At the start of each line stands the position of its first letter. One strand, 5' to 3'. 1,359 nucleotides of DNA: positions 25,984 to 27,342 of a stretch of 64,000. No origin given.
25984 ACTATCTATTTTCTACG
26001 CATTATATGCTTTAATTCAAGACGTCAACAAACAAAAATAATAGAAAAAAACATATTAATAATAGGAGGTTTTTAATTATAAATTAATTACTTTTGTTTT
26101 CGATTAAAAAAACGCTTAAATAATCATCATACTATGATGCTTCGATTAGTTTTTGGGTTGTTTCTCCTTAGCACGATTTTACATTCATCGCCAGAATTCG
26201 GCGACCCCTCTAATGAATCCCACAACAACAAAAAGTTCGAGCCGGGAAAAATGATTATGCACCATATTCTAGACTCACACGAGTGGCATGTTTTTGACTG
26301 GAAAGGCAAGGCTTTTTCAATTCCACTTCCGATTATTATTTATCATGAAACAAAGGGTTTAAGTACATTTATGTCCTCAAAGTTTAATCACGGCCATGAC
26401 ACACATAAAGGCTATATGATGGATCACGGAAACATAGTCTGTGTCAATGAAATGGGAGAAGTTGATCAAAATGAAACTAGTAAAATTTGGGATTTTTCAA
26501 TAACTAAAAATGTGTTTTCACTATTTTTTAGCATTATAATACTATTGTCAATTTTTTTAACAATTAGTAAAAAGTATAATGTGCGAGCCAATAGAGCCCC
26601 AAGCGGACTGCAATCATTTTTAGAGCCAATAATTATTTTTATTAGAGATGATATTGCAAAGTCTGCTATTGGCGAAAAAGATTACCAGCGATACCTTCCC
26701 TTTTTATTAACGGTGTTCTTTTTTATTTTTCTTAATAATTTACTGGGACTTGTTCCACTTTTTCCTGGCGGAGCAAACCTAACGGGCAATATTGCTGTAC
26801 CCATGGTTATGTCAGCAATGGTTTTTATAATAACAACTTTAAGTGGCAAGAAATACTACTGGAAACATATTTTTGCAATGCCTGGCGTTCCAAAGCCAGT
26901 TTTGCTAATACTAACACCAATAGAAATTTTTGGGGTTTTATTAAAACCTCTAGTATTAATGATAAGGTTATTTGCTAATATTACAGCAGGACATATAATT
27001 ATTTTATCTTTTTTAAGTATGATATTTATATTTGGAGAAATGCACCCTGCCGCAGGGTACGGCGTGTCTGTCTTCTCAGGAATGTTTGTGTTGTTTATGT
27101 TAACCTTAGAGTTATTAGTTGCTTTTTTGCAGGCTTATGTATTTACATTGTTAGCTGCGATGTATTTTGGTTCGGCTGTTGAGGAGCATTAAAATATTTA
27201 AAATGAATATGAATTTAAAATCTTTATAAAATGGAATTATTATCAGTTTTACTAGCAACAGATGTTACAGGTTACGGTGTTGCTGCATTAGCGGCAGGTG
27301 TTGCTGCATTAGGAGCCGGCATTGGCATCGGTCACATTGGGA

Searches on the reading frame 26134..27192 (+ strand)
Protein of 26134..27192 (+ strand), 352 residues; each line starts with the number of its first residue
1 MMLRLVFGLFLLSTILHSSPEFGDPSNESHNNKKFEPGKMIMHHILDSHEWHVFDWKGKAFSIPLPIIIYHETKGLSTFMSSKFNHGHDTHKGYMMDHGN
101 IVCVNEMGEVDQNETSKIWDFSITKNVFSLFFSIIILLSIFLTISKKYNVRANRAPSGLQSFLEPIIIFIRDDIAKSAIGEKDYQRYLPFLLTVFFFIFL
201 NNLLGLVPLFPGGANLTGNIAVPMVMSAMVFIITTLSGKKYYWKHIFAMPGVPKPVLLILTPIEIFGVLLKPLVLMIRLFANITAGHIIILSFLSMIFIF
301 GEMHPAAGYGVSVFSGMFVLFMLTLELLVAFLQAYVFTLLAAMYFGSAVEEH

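Call 38: search_protein_families(library=ncbifam, proteins=[window:26134-27192:+], max_evalue=0.00001)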
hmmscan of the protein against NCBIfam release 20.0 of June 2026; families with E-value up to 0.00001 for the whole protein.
window:26134-27192:+ (352 aa): 14 families
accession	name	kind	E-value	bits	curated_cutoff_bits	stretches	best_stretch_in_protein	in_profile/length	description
NF009953.0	PRK13419.1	equivalog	1.7e-61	208.4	460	1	30-350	66-331/346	F0F1 ATP synthase subunit A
NF004482.0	PRK05815.2-4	equivalog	4e-40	138.1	225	1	116-351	22-250/252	F0F1 ATP synthase subunit A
TIGR01131.1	ATP_synt_6_or_A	equivalog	3.3e-38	131.9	102.6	1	126-347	13-225/227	F0F1 ATP synthase subunit A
NF009952.0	PRK13417.1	equivalog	3.1e-23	82.8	531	2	213-352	215-352/352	F0F1 ATP synthase subunit A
NF004481.0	PRK05815.2-3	equivalog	3.3e-21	76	227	1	123-351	18-220/225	F0F1 ATP synthase subunit A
NF004485.0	PRK05815.3-3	equivalog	5.3e-21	75.2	249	1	113-351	11-254/281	F0F1 ATP synthase subunit A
NF004479.0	PRK05815.1-4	equivalog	1.6e-20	73.4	268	1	121-351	15-236/238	F0F1 ATP synthase subunit A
NF004486.0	PRK05815.3-4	equivalog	1.2e-19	71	272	1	120-350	22-224/224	F0F1 ATP synthase subunit A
NF004487.0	PRK05815.3-5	equivalog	1.2e-17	64.1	224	1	113-351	14-239/269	F0F1 ATP synthase subunit A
TIGR03306.1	altF1_A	exception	9.8e-17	61.3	302.1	1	119-349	9-216/217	alternate F1F0 ATPase, F0 subunit A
NF004477.0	PRK05815.1-1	equivalog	6.9e-16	58.5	280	1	88-352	7-268/268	F0F1 ATP synthase subunit A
NF009955.0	PRK13421.1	equivalog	5.9e-15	55.4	302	1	122-351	18-219/231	F0F1 ATP synthase subunit A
NF009954.0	PRK13420.1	equivalog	7.2e-14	52.1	272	1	117-351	13-219/229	F0F1 ATP synthase subunit A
NF004484.0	PRK05815.3-2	equivalog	4.2e-13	49.6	234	1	120-344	16-219/226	F0F1 ATP synthase subunit A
